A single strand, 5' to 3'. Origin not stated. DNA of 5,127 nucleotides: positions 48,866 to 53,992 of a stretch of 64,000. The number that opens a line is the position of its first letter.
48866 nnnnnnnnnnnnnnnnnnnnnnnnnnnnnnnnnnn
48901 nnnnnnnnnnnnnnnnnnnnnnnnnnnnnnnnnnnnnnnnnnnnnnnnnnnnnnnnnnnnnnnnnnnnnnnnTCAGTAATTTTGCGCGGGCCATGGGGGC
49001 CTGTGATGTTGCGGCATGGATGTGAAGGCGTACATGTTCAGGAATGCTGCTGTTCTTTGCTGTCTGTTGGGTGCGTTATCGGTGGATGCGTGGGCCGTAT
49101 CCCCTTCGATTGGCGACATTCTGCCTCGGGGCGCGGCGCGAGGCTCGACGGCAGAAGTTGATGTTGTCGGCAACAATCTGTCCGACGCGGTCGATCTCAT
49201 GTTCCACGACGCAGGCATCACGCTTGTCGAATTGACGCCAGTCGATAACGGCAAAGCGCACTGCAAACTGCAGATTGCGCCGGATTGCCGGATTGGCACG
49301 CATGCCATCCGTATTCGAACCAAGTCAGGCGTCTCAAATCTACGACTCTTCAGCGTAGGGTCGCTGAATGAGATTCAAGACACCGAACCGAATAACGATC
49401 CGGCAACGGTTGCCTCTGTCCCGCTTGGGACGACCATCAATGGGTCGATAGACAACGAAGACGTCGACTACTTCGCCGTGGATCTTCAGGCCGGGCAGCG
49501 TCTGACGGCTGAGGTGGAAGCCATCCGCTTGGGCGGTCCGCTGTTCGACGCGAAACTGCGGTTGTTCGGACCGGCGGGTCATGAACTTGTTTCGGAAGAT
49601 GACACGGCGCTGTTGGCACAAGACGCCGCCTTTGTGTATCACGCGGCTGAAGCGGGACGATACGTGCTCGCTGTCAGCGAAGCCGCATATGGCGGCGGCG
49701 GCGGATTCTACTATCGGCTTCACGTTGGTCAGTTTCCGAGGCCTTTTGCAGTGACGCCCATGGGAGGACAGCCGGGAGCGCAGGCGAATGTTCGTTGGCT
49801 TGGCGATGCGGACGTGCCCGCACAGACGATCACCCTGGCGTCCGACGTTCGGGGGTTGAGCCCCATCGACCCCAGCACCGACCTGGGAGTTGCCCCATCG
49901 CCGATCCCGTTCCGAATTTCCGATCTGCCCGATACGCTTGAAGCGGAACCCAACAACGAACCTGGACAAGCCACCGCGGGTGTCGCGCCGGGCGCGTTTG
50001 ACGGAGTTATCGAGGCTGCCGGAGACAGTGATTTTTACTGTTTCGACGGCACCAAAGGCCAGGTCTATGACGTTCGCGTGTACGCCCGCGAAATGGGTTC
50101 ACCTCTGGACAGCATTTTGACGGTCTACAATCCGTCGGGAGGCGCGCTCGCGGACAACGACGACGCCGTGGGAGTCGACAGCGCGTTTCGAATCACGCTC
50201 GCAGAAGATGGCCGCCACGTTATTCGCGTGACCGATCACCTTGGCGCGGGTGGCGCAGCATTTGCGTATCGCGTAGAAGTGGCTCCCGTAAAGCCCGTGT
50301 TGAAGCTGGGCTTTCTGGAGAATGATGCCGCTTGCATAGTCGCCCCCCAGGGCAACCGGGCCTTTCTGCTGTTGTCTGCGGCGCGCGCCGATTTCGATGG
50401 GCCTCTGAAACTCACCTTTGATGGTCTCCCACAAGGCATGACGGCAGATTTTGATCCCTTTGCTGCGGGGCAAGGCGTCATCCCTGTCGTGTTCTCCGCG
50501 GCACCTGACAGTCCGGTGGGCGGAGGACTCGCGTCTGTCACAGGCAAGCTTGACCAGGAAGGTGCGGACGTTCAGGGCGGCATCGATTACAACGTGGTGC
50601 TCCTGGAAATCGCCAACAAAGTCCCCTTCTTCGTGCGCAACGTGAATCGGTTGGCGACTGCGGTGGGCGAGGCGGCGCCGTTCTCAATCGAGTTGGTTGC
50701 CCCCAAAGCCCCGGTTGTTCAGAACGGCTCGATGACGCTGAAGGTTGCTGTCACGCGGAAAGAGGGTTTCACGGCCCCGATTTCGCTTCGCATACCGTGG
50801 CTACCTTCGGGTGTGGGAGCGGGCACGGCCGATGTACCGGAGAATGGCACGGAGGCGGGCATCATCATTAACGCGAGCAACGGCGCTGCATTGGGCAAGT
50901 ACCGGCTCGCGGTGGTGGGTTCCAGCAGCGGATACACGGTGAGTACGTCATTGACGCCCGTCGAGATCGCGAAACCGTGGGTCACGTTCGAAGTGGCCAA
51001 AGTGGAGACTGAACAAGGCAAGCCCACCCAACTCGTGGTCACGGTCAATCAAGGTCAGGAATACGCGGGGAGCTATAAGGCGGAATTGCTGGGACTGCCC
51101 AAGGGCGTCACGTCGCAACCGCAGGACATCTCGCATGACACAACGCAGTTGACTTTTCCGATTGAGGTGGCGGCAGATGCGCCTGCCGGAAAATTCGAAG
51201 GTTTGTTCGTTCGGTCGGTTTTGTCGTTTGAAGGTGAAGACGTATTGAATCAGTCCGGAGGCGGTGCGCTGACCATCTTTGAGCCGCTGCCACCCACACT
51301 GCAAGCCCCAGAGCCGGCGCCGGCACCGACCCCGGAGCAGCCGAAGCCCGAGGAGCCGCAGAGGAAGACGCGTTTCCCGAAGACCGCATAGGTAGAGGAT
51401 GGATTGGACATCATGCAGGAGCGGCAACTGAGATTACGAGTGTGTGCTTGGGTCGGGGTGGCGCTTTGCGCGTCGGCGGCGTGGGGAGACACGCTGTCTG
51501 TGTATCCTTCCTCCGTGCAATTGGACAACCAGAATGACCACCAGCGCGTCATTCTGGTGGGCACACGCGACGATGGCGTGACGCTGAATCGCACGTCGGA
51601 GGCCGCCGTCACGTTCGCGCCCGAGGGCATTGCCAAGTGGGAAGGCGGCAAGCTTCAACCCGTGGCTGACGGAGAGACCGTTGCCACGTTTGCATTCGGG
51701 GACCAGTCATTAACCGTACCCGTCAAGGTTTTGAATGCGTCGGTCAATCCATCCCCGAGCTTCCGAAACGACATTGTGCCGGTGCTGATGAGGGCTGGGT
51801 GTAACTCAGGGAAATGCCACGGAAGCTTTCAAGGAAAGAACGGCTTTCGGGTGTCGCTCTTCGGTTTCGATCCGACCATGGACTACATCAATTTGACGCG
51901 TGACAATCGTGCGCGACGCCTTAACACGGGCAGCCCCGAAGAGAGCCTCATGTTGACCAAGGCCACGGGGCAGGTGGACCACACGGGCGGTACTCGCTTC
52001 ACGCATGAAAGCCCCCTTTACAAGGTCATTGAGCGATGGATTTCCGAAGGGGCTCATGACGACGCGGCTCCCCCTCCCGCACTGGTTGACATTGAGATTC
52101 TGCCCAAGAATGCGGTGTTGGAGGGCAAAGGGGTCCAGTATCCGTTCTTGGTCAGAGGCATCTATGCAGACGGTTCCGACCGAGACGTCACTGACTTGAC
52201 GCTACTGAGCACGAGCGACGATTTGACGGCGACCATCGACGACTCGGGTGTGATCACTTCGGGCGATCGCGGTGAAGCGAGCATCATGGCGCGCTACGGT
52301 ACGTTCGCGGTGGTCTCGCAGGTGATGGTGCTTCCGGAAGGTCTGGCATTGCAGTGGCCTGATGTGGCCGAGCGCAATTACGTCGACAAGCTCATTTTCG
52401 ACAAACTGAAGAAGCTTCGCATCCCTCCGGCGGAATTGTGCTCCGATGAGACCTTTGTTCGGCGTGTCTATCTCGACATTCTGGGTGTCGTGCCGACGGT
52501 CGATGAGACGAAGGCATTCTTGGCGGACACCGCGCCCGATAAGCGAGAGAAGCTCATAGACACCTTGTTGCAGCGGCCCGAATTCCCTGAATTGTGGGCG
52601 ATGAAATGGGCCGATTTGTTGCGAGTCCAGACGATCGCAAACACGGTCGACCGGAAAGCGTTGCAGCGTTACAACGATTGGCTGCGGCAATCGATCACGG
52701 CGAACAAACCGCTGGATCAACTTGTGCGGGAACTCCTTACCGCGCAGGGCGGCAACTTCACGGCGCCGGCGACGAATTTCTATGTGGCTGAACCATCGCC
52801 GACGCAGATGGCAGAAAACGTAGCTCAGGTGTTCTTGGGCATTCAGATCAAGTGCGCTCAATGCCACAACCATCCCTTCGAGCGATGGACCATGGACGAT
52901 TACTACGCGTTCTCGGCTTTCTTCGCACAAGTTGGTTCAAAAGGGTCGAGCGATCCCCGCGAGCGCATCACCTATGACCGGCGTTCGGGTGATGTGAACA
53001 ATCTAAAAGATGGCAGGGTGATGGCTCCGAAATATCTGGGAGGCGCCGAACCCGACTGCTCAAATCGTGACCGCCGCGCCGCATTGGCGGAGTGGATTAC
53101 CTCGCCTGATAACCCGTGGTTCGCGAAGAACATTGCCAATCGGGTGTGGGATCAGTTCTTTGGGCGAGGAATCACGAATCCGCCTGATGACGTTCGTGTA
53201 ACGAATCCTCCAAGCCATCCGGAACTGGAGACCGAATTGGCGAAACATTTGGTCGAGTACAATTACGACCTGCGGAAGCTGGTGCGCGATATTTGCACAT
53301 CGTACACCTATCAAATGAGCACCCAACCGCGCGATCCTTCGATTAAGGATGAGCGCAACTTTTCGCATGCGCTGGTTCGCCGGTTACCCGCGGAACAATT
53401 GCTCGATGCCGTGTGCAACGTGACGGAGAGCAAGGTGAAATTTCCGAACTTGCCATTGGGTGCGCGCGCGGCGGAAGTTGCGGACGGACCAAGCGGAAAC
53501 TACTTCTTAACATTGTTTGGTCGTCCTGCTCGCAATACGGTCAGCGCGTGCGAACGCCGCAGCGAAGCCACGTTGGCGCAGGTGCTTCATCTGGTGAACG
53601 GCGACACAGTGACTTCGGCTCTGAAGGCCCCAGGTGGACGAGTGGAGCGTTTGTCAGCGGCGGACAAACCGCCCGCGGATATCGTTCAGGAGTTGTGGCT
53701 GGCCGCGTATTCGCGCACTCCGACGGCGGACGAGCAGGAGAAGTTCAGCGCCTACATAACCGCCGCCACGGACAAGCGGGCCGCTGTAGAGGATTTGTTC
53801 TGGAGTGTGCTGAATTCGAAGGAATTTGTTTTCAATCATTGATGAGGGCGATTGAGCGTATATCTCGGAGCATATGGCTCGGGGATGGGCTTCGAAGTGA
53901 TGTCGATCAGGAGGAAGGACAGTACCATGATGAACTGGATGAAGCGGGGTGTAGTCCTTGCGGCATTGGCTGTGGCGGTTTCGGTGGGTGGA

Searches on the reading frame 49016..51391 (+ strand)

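Call 36: search_protein_families(library=pfam, proteins=[window:49016-51391:+], max_evalue=0.00001)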
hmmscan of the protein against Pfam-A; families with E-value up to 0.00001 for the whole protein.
window:49016-51391:+ (791 aa): 1 family
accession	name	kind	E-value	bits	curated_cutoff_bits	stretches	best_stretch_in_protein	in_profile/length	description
PF04151.21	PPC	-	3.3e-14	54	25.9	0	149-221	1-69/70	Bacterial pre-peptidase C-terminal domain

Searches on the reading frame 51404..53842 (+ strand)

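Call 36: search_protein_families(library=pfam, proteins=[window:51404-53842:+], max_evalue=0.00001)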
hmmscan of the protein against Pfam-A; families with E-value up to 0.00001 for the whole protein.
window:51404-53842:+ (812 aa): 2 families
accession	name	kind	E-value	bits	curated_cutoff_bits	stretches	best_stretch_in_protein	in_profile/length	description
PF07583.16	PSCyt2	-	5.5e-54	183.7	29.8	1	327-510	2-207/209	Protein of unknown function (DUF1549)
PF07587.16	PSD1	-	1.1e-43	149.9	28.5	2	557-676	1-124/244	Protein of unknown function (DUF1553)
